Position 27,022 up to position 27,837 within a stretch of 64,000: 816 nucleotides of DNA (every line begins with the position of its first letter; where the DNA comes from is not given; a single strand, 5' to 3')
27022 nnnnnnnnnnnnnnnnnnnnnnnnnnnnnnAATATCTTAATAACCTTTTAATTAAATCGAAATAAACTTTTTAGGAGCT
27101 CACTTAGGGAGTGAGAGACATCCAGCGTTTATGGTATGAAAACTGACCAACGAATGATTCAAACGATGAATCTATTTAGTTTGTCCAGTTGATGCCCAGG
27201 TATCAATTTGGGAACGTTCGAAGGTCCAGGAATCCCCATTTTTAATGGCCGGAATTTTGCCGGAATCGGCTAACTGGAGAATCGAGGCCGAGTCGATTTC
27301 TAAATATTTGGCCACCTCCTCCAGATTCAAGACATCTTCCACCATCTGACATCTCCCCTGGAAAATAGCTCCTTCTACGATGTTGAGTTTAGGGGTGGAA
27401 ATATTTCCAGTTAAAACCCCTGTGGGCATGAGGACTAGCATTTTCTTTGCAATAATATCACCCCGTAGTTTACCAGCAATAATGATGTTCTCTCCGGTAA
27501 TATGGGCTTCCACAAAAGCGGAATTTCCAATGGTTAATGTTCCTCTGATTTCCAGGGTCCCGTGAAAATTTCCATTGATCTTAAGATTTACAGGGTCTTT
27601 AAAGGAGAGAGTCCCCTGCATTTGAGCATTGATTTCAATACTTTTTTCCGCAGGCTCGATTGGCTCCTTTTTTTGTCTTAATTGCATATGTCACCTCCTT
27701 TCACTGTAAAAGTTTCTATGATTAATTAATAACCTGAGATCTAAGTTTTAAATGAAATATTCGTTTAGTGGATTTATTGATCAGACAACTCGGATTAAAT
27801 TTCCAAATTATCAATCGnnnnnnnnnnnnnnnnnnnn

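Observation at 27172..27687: Bactofilin fused to an excisionase-type HTH DNA-binding domain.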

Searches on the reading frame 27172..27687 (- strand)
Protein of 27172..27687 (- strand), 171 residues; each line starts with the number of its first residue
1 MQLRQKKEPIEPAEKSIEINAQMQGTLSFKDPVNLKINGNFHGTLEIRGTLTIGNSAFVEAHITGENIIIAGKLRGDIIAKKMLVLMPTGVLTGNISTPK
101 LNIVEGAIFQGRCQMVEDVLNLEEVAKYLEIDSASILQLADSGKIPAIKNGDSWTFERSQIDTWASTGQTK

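Call 3: search_protein_families(library=pfam, proteins=[window:27172-27687:-], max_evalue=1)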
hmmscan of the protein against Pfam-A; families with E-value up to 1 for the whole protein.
window:27172-27687:- (171 aa): 3 families
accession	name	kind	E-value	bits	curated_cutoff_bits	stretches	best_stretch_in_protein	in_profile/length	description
PF04519.19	Bactofilin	-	1.2e-22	80.4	27.9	1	17-114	3-98/98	Polymer-forming cytoskeletal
PF12728.13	HTH_17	-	8e-10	39.3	27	1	120-166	2-48/51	Helix-turn-helix domain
PF10743.14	Phage_Cox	-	0.066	13.5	27.5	1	114-152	6-44/87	Regulatory phage protein cox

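Call 4: search_protein_families(library=ncbifam, proteins=[window:27172-27687:-], max_evalue=1)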
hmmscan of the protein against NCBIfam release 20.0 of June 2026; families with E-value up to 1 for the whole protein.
window:27172-27687:- (171 aa): 3 families
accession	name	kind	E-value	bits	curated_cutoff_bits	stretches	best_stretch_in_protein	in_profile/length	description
NF047737.1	antiphage_MADS1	equivalog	3.9e-11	43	80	1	118-164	2-48/49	methylation-associated defense system helix-turn-helix domain-containing protein MAD1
TIGR01764.1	excise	domain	1.4e-07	31.8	28.8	1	123-165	5-47/49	excisionase family DNA-binding protein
NF040990.2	MamR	equivalog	0.064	13.6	100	1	123-154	47-78/91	magnetosome protein MamR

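Call 5: find_homologous_proteins(query=window:27172-27687:-)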
Query window:27172-27687:- (171 aa): 953 proteins with E <= 0.001 among 997 candidates; the best 120 are listed.
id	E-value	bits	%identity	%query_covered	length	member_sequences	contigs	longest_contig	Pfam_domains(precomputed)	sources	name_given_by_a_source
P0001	1.8e-105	367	100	100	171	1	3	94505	PF12728.14,PF04519.20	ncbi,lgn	-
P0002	8.4e-86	304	79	100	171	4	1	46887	PF12728.14,PF04519.20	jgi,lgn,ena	-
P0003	3.2e-85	302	78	99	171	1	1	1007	PF12728.14,PF04519.20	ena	-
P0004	9.0e-85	300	79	99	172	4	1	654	PF12728.14,PF04519.20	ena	-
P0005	1.6e-84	299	79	99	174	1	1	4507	PF12728.14,PF04519.20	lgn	-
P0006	2.6e-84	299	77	100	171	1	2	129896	PF12728.14,PF04519.20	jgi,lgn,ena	-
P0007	8.6e-84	297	77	100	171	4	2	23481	PF12728.14,PF04519.20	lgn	-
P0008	1.2e-83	296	78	99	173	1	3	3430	PF12728.14,PF04519.20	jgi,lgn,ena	-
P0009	1.4e-83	296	79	98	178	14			PF12728.14,PF04519.20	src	-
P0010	1.9e-83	296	80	99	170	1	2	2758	PF12728.14,PF04519.20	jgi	jgi:excisionase family DNA binding protein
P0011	2.3e-83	296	78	97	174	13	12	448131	PF12728.14,PF04519.20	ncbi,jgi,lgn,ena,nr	ncbi:MAG TPA: polymer-forming cytoskeletal protein [Candidatus Omnitrophota bacterium]|nr:polymer-fo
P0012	3.7e-83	295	78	100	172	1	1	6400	PF12728.14,PF04519.20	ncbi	-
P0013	5.2e-83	294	79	98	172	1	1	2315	PF12728.14,PF04519.20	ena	-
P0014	7.7e-83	294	76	100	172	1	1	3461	PF12728.14,PF04519.20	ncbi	-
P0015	9.1e-83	294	77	100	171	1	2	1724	PF12728.14,PF04519.20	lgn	-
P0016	1.5e-82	293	79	98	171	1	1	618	PF12728.14,PF04519.20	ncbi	-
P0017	2.1e-82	292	78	99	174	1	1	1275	PF12728.14,PF04519.20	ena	-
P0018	2.3e-82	292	78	98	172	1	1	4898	PF12728.14,PF04519.20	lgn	-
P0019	2.8e-82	292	77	100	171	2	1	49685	PF12728.14,PF04519.20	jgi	jgi:excisionase family DNA binding protein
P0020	3.3e-82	292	79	99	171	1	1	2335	PF12728.14,PF04519.20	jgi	jgi:excisionase family DNA binding protein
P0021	3.8e-82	292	75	100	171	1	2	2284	PF12728.14,PF04519.20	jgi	jgi:excisionase family DNA binding protein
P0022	4.0e-82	292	78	100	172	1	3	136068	PF12728.14,PF04519.20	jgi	-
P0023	4.0e-82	292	79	99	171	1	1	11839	PF12728.14,PF04519.20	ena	-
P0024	4.1e-82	292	77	98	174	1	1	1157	PF12728.14,PF04519.20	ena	-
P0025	4.1e-82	292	76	92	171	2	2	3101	PF12728.14,PF04519.20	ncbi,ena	-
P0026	5.0e-82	291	78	98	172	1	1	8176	PF12728.14,PF04519.20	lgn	-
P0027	5.7e-82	291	75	99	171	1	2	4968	PF12728.14,PF04519.20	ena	-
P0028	6.7e-82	291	77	100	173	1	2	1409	PF12728.14,PF04519.20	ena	-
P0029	7.3e-82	291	77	98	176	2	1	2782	PF12728.14,PF04519.20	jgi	jgi:excisionase family DNA binding protein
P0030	7.7e-82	291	75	99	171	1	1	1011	PF12728.14,PF04519.20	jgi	-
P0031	9.7e-82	290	78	99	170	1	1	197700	PF12728.14,PF04519.20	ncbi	-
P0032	1.1e-81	290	75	99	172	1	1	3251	PF12728.14,PF04519.20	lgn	-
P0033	1.1e-81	290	78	98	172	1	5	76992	PF12728.14,PF04519.20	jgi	-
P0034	1.3e-81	290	76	98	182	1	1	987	PF12728.14,PF04519.20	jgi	jgi:excisionase family DNA binding protein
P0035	2.1e-81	289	75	100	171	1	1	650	PF12728.14,PF04519.20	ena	-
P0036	2.3e-81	289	79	99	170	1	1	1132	PF12728.14,PF04519.20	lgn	-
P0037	2.6e-81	289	77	100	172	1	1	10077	PF12728.14,PF04519.20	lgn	-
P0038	3.3e-81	289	79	100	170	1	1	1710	PF12728.14,PF04519.20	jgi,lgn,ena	-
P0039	4.9e-81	288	77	99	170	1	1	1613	PF12728.14,PF04519.20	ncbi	-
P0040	6.7e-81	288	77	100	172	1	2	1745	PF12728.14,PF04519.20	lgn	-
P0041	1.6e-80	286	77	97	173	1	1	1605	PF12728.14,PF04519.20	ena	-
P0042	1.6e-80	286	74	99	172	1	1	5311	PF12728.14,PF04519.20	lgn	-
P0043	1.7e-80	286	75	99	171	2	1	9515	PF12728.14,PF04519.20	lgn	-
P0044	1.9e-80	286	75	99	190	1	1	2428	PF12728.14,PF04519.20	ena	-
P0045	2.0e-80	286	76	99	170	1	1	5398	PF12728.14,PF04519.20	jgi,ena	-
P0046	2.2e-80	286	77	100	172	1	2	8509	PF12728.14,PF04519.20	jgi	-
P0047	2.7e-80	286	75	100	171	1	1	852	PF12728.14,PF04519.20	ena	-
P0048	2.7e-80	286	75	100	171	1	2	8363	PF12728.14,PF04519.20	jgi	jgi:excisionase family DNA binding protein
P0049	3.4e-80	285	75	100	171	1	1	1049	PF12728.14,PF04519.20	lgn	-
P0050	4.1e-80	285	74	98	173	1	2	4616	PF12728.14,PF04519.20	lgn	-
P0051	4.1e-80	285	75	100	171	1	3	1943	PF12728.14,PF04519.20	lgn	-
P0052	4.2e-80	285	74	100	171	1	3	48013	PF12728.14,PF04519.20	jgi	-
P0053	5.8e-80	285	77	97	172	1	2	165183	PF12728.14,PF04519.20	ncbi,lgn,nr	ncbi:MAG: polymer-forming cytoskeletal protein [Candidatus Omnitrophota bacterium]|nr:polymer-formin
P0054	6.6e-80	284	77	100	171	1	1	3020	PF12728.14,PF04519.20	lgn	-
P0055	8.8e-80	284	74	100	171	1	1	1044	PF12728.14,PF04519.20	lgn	-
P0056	1.1e-79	284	73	100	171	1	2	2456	PF12728.14,PF04519.20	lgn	-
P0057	1.5e-79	283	75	98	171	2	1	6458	PF12728.14,PF04519.20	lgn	-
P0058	1.5e-79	283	75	99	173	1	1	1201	PF12728.14,PF04519.20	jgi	-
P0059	1.6e-79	283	76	100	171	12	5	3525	PF12728.14,PF04519.20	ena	-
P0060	2.4e-79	283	74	100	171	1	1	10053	PF12728.14,PF04519.20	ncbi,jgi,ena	ncbi:MAG: polymer-forming cytoskeletal protein [Candidatus Omnitrophota bacterium]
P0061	2.7e-79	282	74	100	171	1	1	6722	PF12728.14,PF04519.20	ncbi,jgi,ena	-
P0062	3.4e-79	282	74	98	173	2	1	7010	PF12728.14,PF04519.20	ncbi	-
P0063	3.4e-79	282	72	99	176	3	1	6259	PF12728.14,PF04519.20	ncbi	-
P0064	3.7e-79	282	74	100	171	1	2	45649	PF12728.14,PF04519.20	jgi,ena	-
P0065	3.7e-79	282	74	100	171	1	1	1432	PF12728.14,PF04519.20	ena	-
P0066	4.9e-79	282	76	98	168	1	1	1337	PF12728.14,PF04519.20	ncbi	-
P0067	5.8e-79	281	75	99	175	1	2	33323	PF12728.14,PF04519.20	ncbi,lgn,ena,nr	ncbi:MAG: polymer-forming cytoskeletal protein [Candidatus Omnitrophica bacterium]|nr:polymer-formin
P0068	6.3e-79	281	75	99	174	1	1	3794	PF12728.14,PF04519.20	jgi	jgi:excisionase family DNA binding protein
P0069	9.8e-79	281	73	98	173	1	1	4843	PF12728.14,PF04519.20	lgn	-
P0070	1.1e-78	280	78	91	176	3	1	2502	PF12728.14,PF04519.20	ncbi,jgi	-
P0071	1.2e-78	280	72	99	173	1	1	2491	PF12728.14,PF04519.20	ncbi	-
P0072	1.2e-78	280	74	100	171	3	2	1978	PF12728.14,PF04519.20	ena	-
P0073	1.4e-78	280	73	100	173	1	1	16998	PF12728.14,PF04519.20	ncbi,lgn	-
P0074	1.4e-78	280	75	97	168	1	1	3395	PF12728.14,PF04519.20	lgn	-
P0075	1.5e-78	280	74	100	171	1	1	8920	PF12728.14,PF04519.20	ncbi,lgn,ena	-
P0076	1.6e-78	280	77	93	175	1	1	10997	PF12728.14,PF04519.20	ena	-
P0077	2.0e-78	280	73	100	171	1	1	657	PF12728.14,PF04519.20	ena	-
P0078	2.1e-78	279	75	100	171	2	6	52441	PF12728.14,PF04519.20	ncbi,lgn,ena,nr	ncbi:MAG: polymer-forming cytoskeletal protein [Candidatus Omnitrophica bacterium]|nr:polymer-formin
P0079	2.7e-78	279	74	96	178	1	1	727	PF12728.14,PF04519.20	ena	-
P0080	3.3e-78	279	75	99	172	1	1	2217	PF12728.14,PF04519.20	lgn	-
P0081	4.4e-78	278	73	100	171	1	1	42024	PF12728.14,PF04519.20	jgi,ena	-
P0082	4.6e-78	278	73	99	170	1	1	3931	PF12728.14,PF04519.20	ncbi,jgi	jgi:excisionase family DNA binding protein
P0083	5.0e-78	278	73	100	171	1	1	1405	PF12728.14,PF04519.20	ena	-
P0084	5.9e-78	278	73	99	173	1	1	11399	PF12728.14,PF04519.20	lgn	-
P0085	8.7e-78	277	74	96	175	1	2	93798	PF12728.14,PF04519.20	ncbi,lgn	ncbi:MAG: polymer-forming cytoskeletal protein [Candidatus Omnitrophota bacterium]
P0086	8.7e-78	277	74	100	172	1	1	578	PF12728.14,PF04519.20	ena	-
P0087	9.2e-78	277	72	100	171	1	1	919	PF12728.14,PF04519.20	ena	-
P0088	1.2e-77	277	73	99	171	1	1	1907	PF12728.14,PF04519.20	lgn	-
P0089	1.3e-77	277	73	100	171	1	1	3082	PF12728.14,PF04519.20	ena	-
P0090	1.4e-77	277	73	99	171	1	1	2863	PF12728.14,PF04519.20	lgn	-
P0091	2.7e-77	276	74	100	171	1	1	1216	PF12728.14,PF04519.20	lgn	-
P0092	3.0e-77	276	74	100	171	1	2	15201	PF12728.14,PF04519.20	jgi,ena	-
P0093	3.8e-77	275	73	100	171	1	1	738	PF12728.14,PF04519.20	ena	-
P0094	5.5e-77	275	73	99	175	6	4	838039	PF12728.14,PF04519.20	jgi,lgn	jgi:excisionase family DNA binding protein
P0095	5.8e-77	275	74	98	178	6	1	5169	PF12728.14,PF04519.20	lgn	-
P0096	6.0e-77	275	71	98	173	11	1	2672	PF12728.14,PF04519.20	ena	-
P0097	6.5e-77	275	72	100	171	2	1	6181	PF12728.14,PF04519.20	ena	-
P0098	6.7e-77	275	73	100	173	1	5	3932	PF12728.14,PF04519.20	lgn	-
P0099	7.9e-77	274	73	100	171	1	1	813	PF12728.14,PF04519.20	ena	-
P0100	1.7e-76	273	72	100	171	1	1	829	PF12728.14,PF04519.20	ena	-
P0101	1.8e-76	273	82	89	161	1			PF12728.14,PF04519.20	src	-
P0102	1.9e-76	273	74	99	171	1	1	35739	PF12728.14,PF04519.20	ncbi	-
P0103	2.0e-76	273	70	96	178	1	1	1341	PF12728.14,PF04519.20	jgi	-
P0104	2.2e-76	273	73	99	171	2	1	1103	PF12728.14,PF04519.20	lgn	-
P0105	2.9e-76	273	71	98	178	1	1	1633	PF12728.14,PF04519.20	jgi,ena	-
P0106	3.1e-76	272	74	93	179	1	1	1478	PF12728.14,PF04519.20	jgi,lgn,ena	-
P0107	3.1e-76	272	74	98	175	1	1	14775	PF12728.14,PF04519.20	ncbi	ncbi:MAG: polymer-forming cytoskeletal protein [Candidatus Omnitrophota bacterium]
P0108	4.1e-76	272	71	100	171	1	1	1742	PF12728.14,PF04519.20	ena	-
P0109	4.6e-76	272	70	100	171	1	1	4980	PF12728.14,PF04519.20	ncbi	-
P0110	5.4e-76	272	70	100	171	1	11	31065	PF12728.14,PF04519.20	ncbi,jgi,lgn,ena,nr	ncbi:MAG: hypothetical protein A2787_03095 [Omnitrophica WOR_2 bacterium RIFCSPHIGHO2_01_FULL_48_9]|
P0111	6.7e-76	271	70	100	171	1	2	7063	PF12728.14,PF04519.20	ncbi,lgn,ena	-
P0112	6.7e-76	271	73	100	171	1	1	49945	PF12728.14,PF04519.20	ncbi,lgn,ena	-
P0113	6.9e-76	271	71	100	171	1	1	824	PF12728.14,PF04519.20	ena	-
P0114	7.8e-76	271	73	100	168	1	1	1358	PF12728.14,PF04519.20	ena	-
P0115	9.8e-76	271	70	100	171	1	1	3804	PF12728.14,PF04519.20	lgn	-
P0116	1.4e-75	270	74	91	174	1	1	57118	PF12728.14,PF04519.20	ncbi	-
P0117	1.4e-75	270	72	100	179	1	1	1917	PF12728.14,PF04519.20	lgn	-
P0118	1.5e-75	270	75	97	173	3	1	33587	PF12728.14,PF04519.20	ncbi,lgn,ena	-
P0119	1.6e-75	270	73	100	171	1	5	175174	PF12728.14,PF04519.20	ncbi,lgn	-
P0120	1.7e-75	270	72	99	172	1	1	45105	PF12728.14,PF04519.20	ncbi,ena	-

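Call 13: find_encoding_contigs(protein=window:27172-27687:-, flank=10000, max_places=3)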
Protein window:27172-27687:- (171 aa): 3 contigs read that carry it; 3 places shown.
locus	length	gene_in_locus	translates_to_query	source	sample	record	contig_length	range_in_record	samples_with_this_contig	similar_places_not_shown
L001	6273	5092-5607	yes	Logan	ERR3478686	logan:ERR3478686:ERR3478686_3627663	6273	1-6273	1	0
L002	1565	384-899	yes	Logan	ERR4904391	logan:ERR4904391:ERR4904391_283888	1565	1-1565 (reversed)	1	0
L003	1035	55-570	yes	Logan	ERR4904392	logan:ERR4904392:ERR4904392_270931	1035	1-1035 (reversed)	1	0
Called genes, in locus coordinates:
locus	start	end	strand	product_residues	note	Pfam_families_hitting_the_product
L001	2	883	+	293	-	?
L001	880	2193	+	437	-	PF00595:PDZ, PF13180:PDZ_2, PF17820:PDZ_6, PF03572:Peptidase_S41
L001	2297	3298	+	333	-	PF04748:Polysacc_deac_2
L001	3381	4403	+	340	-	PF00814:TsaD, PF22521:HypF_C_2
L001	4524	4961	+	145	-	PF02308:MgtC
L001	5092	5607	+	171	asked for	PF04519:Bactofilin, PF12728:HTH_17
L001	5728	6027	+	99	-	PF12728:HTH_17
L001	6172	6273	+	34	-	?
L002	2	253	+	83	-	?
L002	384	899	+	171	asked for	PF04519:Bactofilin, PF12728:HTH_17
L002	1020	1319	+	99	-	PF12728:HTH_17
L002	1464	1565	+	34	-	?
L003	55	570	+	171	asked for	PF04519:Bactofilin, PF12728:HTH_17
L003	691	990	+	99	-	PF12728:HTH_17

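Call 14: find_encoding_contigs(protein=P0011, flank=6000, max_places=2)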
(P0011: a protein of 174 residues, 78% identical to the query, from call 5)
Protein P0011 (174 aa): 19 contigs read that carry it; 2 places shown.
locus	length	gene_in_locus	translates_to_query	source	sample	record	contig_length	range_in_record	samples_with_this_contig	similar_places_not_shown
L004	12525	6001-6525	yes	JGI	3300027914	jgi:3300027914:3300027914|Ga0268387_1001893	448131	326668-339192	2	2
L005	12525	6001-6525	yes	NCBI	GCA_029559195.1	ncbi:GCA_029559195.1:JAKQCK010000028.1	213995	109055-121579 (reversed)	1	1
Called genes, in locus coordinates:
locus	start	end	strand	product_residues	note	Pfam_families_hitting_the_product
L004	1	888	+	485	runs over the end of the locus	PF01425:Amidase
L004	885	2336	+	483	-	PF02934:GatB_N, PF02637:GatB_Yqey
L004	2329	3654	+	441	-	PF22694:CtpB_N-like (weak), PF00595:PDZ, PF13180:PDZ_2, PF17820:PDZ_6, PF03572:Peptidase_S41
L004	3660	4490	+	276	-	PF04748:Polysacc_deac_2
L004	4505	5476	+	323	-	PF00814:TsaD, PF22521:HypF_C_2 (weak)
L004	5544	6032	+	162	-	PF02308:MgtC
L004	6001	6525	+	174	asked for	PF04519:Bactofilin, PF12728:HTH_17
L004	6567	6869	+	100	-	PF12728:HTH_17 (faint)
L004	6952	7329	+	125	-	-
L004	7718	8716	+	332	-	PF00722:Glyco_hydro_16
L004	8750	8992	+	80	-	PF20095:DUF6485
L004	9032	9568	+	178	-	PF00565:SNase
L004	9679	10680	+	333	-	PF01171:ATP_bind_3, PF09179:TilS (weak)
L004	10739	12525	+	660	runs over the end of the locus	PF00004:AAA, PF07728:AAA_5 (weak), PF17862:AAA_lid_3, PF01434:Peptidase_M41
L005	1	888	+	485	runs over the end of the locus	PF01425:Amidase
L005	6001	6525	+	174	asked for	PF04519:Bactofilin, PF12728:HTH_17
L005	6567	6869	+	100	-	PF12728:HTH_17 (faint)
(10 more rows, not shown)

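Call 15: find_encoding_contigs(protein=P0094, flank=6000, max_places=2)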
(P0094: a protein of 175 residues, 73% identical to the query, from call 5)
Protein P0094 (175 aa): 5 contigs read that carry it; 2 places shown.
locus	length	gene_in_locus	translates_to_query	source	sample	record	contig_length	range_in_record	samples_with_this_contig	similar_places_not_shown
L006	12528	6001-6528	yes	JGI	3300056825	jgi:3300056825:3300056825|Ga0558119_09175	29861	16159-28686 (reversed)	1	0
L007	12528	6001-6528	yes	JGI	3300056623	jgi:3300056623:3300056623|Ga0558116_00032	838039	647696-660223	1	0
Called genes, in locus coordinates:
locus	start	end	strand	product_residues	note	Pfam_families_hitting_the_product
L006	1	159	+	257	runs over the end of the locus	PF02686:GatC, PF01425:Amidase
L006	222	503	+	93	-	PF01425:Amidase (weak)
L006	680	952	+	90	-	PF01425:Amidase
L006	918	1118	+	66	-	PF01425:Amidase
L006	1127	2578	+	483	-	PF02934:GatB_N, PF02637:GatB_Yqey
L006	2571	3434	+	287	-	PF22694:CtpB_N-like (faint), PF00595:PDZ (weak), PF13180:PDZ_2, PF17820:PDZ_6, PF03572:Peptidase_S41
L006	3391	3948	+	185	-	PF03572:Peptidase_S41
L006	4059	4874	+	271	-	PF04748:Polysacc_deac_2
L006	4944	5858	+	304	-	PF00814:TsaD, PF22521:HypF_C_2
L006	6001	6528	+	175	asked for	PF04519:Bactofilin, PF12728:HTH_17 (weak)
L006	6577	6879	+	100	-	PF12728:HTH_17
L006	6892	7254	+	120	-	-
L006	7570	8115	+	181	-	PF00565:SNase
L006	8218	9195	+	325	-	PF01171:ATP_bind_3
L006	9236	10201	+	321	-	PF06480:FtsH_ext (weak), PF06068:TIP49 (weak), PF00004:AAA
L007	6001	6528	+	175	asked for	PF04519:Bactofilin, PF12728:HTH_17 (weak)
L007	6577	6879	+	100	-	PF12728:HTH_17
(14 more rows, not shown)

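Call 16: find_encoding_contigs(protein=P0110, flank=6000, max_places=2)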
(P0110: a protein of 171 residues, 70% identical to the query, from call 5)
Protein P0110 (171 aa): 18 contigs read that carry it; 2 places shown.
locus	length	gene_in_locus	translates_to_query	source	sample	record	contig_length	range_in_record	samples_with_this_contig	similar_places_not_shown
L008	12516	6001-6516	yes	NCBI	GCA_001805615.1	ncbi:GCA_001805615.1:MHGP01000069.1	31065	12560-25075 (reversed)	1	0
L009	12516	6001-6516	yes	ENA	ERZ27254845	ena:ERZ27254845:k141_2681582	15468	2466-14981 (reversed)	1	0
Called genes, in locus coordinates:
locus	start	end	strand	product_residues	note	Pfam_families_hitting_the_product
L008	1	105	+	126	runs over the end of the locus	PF01643:Acyl-ACP_TE (weak), PF13279:4HBT_2, PF03061:4HBT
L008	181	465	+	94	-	PF02686:GatC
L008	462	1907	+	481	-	PF01425:Amidase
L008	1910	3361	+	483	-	PF02934:GatB_N, PF02637:GatB_Yqey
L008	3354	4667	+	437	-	PF22694:CtpB_N-like (faint), PF00595:PDZ, PF13180:PDZ_2, PF17820:PDZ_6, PF03572:Peptidase_S41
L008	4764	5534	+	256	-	PF00814:TsaD, PF22521:HypF_C_2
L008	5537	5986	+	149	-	PF02308:MgtC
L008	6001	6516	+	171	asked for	PF04519:Bactofilin, PF12728:HTH_17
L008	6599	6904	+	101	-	PF21531:Rv2175c_wHTH (weak), PF12728:HTH_17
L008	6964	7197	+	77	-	-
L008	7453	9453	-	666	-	PF07719:TPR_2 (faint), PF13174:TPR_6 (faint), PF13414:TPR_11 (faint), PF13424:TPR_12 (faint), PF13428:TPR_14 (faint), PF13431:TPR_17 (faint), PF12569:NatA_aux_su (faint), PF00515:TPR_1 (weak), +4 more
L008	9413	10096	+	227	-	PF00565:SNase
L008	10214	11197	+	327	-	PF01171:ATP_bind_3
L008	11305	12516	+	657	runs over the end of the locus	PF06480:FtsH_ext (weak), PF06068:TIP49 (weak), PF13191:AAA_16 (faint), PF00004:AAA, PF07728:AAA_5 (weak), PF17862:AAA_lid_3, PF01434:Peptidase_M41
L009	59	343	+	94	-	PF02686:GatC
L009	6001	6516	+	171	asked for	PF04519:Bactofilin, PF12728:HTH_17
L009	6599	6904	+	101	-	PF21531:Rv2175c_wHTH (weak), PF12728:HTH_17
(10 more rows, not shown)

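Call 18: search_protein_representatives(protein=window:27172-27687:-)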
Query: 171 residues. Proteins with E-value up to 0.001 (for the whole library): 10717; up to 1e-10: 568; up to 1e-30: 19. The best 150 are listed.
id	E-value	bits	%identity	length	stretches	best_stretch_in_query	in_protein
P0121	1.6e-51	190.5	57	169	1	2-171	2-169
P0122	5.3e-48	179.0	54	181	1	8-171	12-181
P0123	2.6e-41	157.2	50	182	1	6-166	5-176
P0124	3.6e-40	153.6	48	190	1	4-167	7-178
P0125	9.9e-39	148.9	51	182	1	8-165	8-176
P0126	4.1e-38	146.9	45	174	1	4-167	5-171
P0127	6.2e-37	143.0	41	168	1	3-166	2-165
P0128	7.2e-36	139.6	44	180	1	6-167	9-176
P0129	1.4e-34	135.4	44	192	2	10-125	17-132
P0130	1.5e-34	135.3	62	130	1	2-116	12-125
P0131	3.5e-34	134.1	45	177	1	5-168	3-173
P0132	6.5e-34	133.2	45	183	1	7-165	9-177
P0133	1.1e-33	132.5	42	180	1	6-165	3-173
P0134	1.8e-33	131.8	69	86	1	87-169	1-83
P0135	3.1e-33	131.0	43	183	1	8-171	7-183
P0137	2.7e-32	127.9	42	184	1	6-171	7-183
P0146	9.4e-27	109.9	37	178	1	6-166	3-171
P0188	2.9e-17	79.1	29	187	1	14-167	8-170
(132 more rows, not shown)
